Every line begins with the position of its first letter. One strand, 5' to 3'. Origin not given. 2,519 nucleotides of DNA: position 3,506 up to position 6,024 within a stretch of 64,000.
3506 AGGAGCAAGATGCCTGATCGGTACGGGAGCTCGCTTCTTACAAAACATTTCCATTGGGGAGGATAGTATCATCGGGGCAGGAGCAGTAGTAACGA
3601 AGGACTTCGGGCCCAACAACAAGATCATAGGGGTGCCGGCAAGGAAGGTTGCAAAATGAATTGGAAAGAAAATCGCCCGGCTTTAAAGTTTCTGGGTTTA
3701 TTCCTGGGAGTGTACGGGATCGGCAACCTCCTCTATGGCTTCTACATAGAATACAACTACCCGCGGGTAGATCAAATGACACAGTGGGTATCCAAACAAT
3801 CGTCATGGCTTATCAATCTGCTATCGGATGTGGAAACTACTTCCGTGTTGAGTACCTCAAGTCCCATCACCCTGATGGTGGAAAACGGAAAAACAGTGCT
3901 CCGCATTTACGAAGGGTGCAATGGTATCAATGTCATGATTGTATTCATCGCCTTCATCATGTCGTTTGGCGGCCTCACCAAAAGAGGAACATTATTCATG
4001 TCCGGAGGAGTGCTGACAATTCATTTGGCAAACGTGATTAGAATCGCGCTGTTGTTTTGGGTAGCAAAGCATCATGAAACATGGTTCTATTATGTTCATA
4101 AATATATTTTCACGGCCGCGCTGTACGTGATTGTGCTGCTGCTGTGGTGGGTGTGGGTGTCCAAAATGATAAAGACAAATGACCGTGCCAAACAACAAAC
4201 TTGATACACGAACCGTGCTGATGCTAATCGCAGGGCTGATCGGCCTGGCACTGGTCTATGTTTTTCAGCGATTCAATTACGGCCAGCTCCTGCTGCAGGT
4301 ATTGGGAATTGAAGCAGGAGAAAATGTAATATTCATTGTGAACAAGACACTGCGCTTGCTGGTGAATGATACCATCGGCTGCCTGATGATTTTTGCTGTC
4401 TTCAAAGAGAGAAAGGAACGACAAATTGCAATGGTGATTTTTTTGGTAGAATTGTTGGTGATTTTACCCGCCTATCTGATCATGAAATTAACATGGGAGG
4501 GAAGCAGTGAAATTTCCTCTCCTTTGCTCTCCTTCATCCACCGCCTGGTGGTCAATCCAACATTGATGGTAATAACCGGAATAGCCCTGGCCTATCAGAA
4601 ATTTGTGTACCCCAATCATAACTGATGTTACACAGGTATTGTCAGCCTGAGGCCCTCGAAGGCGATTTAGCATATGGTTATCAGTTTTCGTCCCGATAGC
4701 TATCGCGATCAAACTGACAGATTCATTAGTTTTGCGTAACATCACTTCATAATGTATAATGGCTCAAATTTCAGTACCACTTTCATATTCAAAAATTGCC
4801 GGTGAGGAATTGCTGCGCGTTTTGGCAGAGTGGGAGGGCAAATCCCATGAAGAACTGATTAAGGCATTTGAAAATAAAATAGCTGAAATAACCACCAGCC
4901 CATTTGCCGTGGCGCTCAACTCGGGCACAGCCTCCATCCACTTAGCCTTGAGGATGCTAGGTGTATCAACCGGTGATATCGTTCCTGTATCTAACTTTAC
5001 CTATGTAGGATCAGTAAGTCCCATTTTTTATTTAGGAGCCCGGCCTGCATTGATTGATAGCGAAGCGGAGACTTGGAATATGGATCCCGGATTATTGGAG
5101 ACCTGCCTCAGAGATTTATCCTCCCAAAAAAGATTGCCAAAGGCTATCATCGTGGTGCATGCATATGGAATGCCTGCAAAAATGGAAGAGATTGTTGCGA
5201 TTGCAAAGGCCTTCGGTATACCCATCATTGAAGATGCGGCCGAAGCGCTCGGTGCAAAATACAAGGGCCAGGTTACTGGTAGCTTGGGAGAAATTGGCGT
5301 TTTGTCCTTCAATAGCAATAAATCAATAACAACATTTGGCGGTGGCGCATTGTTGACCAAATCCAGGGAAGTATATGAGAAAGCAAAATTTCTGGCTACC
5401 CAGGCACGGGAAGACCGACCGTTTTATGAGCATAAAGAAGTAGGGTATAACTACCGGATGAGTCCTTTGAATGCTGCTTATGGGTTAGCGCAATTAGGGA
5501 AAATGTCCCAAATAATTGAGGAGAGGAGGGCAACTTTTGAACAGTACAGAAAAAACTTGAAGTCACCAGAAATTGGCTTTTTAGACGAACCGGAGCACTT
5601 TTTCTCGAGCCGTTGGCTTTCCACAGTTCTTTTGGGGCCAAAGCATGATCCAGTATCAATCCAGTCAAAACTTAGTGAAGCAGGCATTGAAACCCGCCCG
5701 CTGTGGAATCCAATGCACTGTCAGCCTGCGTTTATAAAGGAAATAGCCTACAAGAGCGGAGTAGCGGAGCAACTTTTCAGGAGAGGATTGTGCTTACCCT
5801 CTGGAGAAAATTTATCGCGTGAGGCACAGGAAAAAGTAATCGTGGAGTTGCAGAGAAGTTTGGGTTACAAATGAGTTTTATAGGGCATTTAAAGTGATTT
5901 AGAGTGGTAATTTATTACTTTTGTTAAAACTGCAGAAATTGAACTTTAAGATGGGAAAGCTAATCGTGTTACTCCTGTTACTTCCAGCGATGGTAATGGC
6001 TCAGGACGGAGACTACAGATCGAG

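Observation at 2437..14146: Exosortase F pair embedded in a PglC/PglD/PglE/PglF-type amino-sugar operon together with a giant T9SS adhesin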

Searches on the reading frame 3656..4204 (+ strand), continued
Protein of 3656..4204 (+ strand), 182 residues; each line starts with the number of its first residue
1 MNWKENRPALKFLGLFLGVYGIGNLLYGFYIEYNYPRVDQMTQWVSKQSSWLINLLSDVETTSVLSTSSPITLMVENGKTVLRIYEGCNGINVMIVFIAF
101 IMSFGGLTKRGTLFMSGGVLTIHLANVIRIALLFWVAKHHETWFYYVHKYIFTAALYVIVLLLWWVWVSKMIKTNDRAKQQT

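Call 87: search_protein_families(library=ncbifam, proteins=[L171:7648-7872:+, L174:2312-2881:+, L174:5770-6438:+, L171:8497-9003:+, L174:3618-4145:+, L175:1986-2471:+, L172:10512-10949:+, L083:2145-2627:+, L172:10001-10543:+, L175:1418-1990:+], max_evalue=1)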
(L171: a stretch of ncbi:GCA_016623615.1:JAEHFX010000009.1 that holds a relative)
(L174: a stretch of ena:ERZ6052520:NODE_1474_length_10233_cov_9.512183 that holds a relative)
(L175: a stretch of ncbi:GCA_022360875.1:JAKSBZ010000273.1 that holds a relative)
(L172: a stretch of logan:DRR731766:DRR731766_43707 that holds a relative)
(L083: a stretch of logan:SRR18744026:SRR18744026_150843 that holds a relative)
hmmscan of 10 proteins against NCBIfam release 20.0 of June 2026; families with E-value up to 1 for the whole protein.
L171:7648-7872:+ (75 aa): 1 family
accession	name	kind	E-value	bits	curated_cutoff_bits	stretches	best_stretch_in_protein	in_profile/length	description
NF046080.1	PID_CTERM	domain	5.8e-13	48.3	26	1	48-71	2-25/25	PID-CTERM protein-sorting domain-containing protein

L174:2312-2881:+ (190 aa): 2 families
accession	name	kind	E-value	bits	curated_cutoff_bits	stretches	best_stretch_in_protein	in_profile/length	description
NF046080.1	PID_CTERM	domain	1.9e-09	37.1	26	1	165-188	2-25/25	PID-CTERM protein-sorting domain-containing protein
NF050011.2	PFE_CTERM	equivalog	0.027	15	24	1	169-189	9-28/28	PFE-CTERM domain-containing protein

L174:5770-6438:+ (223 aa): 1 family
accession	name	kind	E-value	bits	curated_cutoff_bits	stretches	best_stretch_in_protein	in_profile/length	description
NF046080.1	PID_CTERM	domain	2.4e-08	33.6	26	1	200-222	2-24/25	PID-CTERM protein-sorting domain-containing protein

L171:8497-9003:+ (169 aa): 1 family
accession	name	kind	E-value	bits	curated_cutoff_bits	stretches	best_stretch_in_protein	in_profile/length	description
NF046082.1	assoc_w_XrtX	equivalog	7.4e-35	119.8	75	1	23-164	2-144/147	XrtX-associated membrane protein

L174:3618-4145:+ (176 aa): 1 family
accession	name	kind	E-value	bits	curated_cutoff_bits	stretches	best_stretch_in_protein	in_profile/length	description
NF046082.1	assoc_w_XrtX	equivalog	5.2e-09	36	75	1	25-144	28-145/147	XrtX-associated membrane protein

L175:1986-2471:+ (162 aa): 1 family
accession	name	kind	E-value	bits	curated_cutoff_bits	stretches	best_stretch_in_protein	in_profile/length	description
NF046082.1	assoc_w_XrtX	equivalog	6.7e-08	32.4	75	1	5-150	2-147/147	XrtX-associated membrane protein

L172:10512-10949:+ (146 aa): 3 families
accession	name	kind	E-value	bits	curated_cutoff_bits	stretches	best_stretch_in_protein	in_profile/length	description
TIGR04127.1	flavo_near_exo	equivalog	4.4e-08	33.4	35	1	18-141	4-134/136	exosortase F system-associated membrane protein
NF011179.0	PRK14584.1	equivalog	0.052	13.7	180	1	4-76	5-73/153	poly-beta-1,6-N-acetyl-D-glucosamine biosynthesis protein PgaD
NF046082.1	assoc_w_XrtX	equivalog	0.071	12.8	75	1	65-139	74-146/147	XrtX-associated membrane protein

L083:2145-2627:+ (161 aa): 2 families
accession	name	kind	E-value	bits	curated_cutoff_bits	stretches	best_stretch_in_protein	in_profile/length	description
TIGR04127.1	flavo_near_exo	equivalog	3.6e-38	130.8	35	1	21-154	2-135/136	exosortase F system-associated membrane protein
NF046082.1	assoc_w_XrtX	equivalog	0.081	12.6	75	1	20-150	3-145/147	XrtX-associated membrane protein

L172:10001-10543:+ (181 aa): 11 families
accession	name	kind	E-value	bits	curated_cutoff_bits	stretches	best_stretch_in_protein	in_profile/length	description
TIGR04128.1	exoso_Fjoh_1448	exception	2.2e-37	128.9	90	1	5-172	2-172/174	exosortase family protein XrtF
NF046081.1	exosort_XrtX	exception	6.1e-26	91.3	170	1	10-175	3-165/168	exosortase X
TIGR04177.1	exosort_XrtH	exception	6.9e-13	48.9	86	1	14-174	3-157/158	exosortase H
TIGR04178.1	exo_archaeo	signature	1.3e-12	47.8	23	1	84-169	2-94/97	exosortase/archaeosortase family protein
NF046083.1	exosort_XrtY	exception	2.3e-09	37.4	160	1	10-169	3-168/168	exosortase Y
TIGR04124.1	archaeo_artE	exception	1.5e-06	28.3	95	1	75-170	56-149/153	archaeosortase family protein ArtE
TIGR04300.1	exosort_XrtM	exception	1.3e-05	25.7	125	1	77-169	49-141/150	exosortase family protein XrtM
TIGR04144.1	archaeo_VPXXXP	exception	6.8e-05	22.9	150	1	17-174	3-155/156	archaeosortase B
NF033464.1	cyanoexo_CrtC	exception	0.0016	18.1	225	1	18-172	124-275/278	cyanoexosortase C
TIGR03110.1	exosort_Gpos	exception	0.013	15.4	102.75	1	12-169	25-175/187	exosortase family protein XrtG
NF033505.2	paceosortase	exception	0.28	11.3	80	1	47-171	30-147/167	pacearchaeosortase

L175:1418-1990:+ (191 aa): 12 families
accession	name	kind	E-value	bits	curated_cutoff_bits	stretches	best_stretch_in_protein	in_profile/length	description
NF046081.1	exosort_XrtX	exception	6.2e-56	188.9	170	1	7-169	2-163/168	exosortase X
TIGR04128.1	exoso_Fjoh_1448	exception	6.5e-32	111.1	90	1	7-169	6-173/174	exosortase family protein XrtF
NF046083.1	exosort_XrtY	exception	5.6e-19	68.6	160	1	26-165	34-168/168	exosortase Y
TIGR04178.1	exo_archaeo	signature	2.5e-16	59.7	23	1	80-165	2-94/97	exosortase/archaeosortase family protein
TIGR04177.1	exosort_XrtH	exception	8.9e-11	42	86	1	19-166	11-153/158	exosortase H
TIGR04300.1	exosort_XrtM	exception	1.7e-10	41.5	125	1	63-164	39-142/150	exosortase family protein XrtM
TIGR04125.1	exosort_PGF_TRM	exception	1.5e-09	37.7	75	1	22-131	87-196/271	archaeosortase A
TIGR04124.1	archaeo_artE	exception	3e-08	33.9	95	1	39-150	28-133/153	archaeosortase family protein ArtE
TIGR04144.1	archaeo_VPXXXP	exception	1e-07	32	150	1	51-167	39-152/156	archaeosortase B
NF033505.2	paceosortase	exception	7.2e-07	29.5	80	1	43-170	27-150/167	pacearchaeosortase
TIGR03110.1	exosort_Gpos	exception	0.00032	20.7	102.75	1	6-150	21-161/187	exosortase family protein XrtG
TIGR04175.1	archaeo_artD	exception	0.00042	20.3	125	1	75-166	51-140/150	archaeosortase D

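Call 101: find_encoding_contigs(protein=P0341, flank=9000, max_places=2)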
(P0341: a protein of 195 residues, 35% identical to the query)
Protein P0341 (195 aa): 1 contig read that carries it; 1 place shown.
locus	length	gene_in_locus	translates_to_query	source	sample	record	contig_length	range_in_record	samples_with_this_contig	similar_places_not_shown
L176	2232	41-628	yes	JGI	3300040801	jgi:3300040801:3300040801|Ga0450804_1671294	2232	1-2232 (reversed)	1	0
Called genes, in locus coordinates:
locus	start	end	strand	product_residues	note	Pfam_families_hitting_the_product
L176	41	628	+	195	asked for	PF09721:Exosortase_EpsH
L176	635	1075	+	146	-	-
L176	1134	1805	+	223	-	-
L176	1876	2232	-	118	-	?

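Call 102: find_encoding_contigs(protein=P0388, flank=9000, max_places=2)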
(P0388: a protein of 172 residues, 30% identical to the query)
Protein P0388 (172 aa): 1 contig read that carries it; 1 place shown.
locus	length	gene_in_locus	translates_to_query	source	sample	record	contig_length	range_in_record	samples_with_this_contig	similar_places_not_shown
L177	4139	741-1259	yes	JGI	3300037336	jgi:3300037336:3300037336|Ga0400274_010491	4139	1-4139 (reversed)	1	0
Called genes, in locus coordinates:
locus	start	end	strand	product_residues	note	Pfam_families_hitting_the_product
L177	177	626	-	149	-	PF00583:Acetyltransf_1, PF13673:Acetyltransf_10, PF13508:Acetyltransf_7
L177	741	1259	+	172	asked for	PF09721:Exosortase_EpsH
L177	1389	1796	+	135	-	-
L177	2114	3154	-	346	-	PF12833:HTH_18, PF00165:HTH_AraC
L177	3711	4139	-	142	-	?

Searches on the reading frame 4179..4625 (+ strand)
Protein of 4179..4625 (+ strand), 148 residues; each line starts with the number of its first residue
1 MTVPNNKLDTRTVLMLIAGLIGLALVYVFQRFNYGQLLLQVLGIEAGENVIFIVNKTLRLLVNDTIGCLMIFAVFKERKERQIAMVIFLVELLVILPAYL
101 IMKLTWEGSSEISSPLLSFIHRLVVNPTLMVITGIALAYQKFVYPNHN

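Call 3: search_protein_families(library=ncbifam, proteins=[window:4179-4625:+], max_evalue=0.01)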
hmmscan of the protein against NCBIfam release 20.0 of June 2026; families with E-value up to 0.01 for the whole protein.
window:4179-4625:+ (148 aa): 1 family
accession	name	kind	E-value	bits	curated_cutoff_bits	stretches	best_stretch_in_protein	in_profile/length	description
TIGR04127.1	flavo_near_exo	equivalog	5.7e-07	29.8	35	1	48-141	44-134/136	exosortase F system-associated membrane protein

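Call 4: search_protein_families(library=pfam, proteins=[window:4179-4625:+], max_evalue=0.01)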
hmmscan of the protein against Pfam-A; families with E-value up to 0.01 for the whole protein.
window:4179-4625:+ (148 aa): 0 families

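Call 11: search_protein_families(library=ncbifam, proteins=[window:4179-4625:+], max_evalue=10)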
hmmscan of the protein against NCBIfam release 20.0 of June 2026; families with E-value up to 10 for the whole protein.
window:4179-4625:+ (148 aa): 3 families
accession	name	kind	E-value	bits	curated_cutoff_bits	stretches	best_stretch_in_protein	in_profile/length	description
TIGR04127.1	flavo_near_exo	equivalog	5.7e-07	29.8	35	1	48-141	44-134/136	exosortase F system-associated membrane protein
NF047560.1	PSM_export_PmtB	equivalog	0.023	14.5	100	1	54-136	123-205/218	phenol-soluble modulin export ABC transporter permease subunit PmtB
TIGR03370.1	VPLPA-CTERM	domain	0.94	9.5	25.35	1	13-26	7-20/25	VPLPA-CTERM sorting domain-containing protein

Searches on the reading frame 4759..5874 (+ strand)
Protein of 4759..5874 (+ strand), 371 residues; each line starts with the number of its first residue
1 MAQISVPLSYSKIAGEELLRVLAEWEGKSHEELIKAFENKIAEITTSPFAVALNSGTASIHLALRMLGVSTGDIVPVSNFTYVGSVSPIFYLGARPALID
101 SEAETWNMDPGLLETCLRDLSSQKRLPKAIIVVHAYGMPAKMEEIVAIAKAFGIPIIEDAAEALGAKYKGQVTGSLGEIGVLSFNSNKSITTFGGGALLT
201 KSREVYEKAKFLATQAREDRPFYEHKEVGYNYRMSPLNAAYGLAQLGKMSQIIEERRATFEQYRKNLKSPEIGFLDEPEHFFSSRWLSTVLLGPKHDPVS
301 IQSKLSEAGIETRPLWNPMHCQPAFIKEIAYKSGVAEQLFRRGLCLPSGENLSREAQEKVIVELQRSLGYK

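Call 3: search_protein_families(library=ncbifam, proteins=[window:4759-5874:+], max_evalue=0.01)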
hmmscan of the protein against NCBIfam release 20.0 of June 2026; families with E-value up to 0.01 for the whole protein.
window:4759-5874:+ (371 aa): 8 families
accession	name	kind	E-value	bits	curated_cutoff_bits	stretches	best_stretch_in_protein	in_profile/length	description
TIGR04181.1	NHT_00031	hypoth_equivalog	1.5e-98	329.9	420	1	32-349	30-359/359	LegC family aminotransferase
TIGR03588.1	PseC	equivalog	9.8e-69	232.1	423.5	1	33-366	31-378/380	UDP-4-amino-4,6-dideoxy-N-acetyl-beta-L-altrosamine transaminase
NF008687.0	PRK11706.1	equivalog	3.3e-43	147.9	375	1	37-365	36-371/375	dTDP-4-amino-4,6-dideoxygalactose transaminase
NF008658.2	PRK11658.1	equivalog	1.8e-37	128.9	631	1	35-286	36-290/379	UDP-4-amino-4-deoxy-L-arabinose aminotransferase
TIGR04427.1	PLP_DesI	equivalog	5.2e-37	127.9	650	1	32-360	52-375/390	dTDP-4-dehydro-6-deoxyglucose aminotransferase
NF011936.0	PRK15407.1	equivalog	2.1e-36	125.6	423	2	34-207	67-242/440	lipopolysaccharide biosynthesis protein RfbH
TIGR02379.1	ECA_wecE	subfamily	7.2e-34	117.2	434.85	1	35-278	34-280/376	dTDP-4-amino-4,6-dideoxy-D-glucose transaminase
NF005215.0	PRK06702.1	equivalog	0.0032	16.4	709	1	34-160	63-184/432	bifunctional O-acetylhomoserine aminocarboxypropyltransferase/cysteine synthase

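Call 4: search_protein_families(library=pfam, proteins=[window:4759-5874:+], max_evalue=0.01)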
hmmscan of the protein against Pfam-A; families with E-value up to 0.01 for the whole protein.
window:4759-5874:+ (371 aa): 2 families
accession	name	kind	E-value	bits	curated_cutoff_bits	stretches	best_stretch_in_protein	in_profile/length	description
PF01041.23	DegT_DnrJ_EryC1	-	2.5e-83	280.7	19.8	1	32-364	24-359/360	DegT/DnrJ/EryC1/StrS aminotransferase family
PF01212.27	Beta_elim_lyase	-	0.0047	16.7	27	1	34-166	34-175/288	Beta-eliminating lyase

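Call 55: search_solved_structures(query=window:4759-5871:+, max_evalue=1e-40)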
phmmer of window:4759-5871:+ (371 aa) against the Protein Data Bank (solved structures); distinct sequences matched with E-value up to 1e-40: 9.
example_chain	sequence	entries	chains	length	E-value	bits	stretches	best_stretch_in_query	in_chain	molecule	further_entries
1o61_A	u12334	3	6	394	1e-80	274.8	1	32-294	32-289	aminotransferase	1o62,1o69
4ztc_A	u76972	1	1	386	3.7e-80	273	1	32-356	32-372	Aminotransferase homolog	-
7b0m_AAA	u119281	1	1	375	1.4e-70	241.5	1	33-351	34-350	Sugar aminotransferase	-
3bn1_A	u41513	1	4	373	5.7e-51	177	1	33-365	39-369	Perosamine synthetase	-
3dr7_A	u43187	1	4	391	6.7e-51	176.8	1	33-365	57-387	Putative perosamine synthetase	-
3dr4_A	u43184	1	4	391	4.6e-50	174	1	33-365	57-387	Putative perosamine synthetase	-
8vr3_A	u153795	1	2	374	1.8e-45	158.9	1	29-365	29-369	DegT/DnrJ/EryC1/StrS aminotransferase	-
8vr5_A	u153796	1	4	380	1.8e-45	158.9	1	29-365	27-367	DegT/DnrJ/EryC1/StrS aminotransferase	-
3frk_A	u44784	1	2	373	4.5e-43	151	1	35-362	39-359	QdtB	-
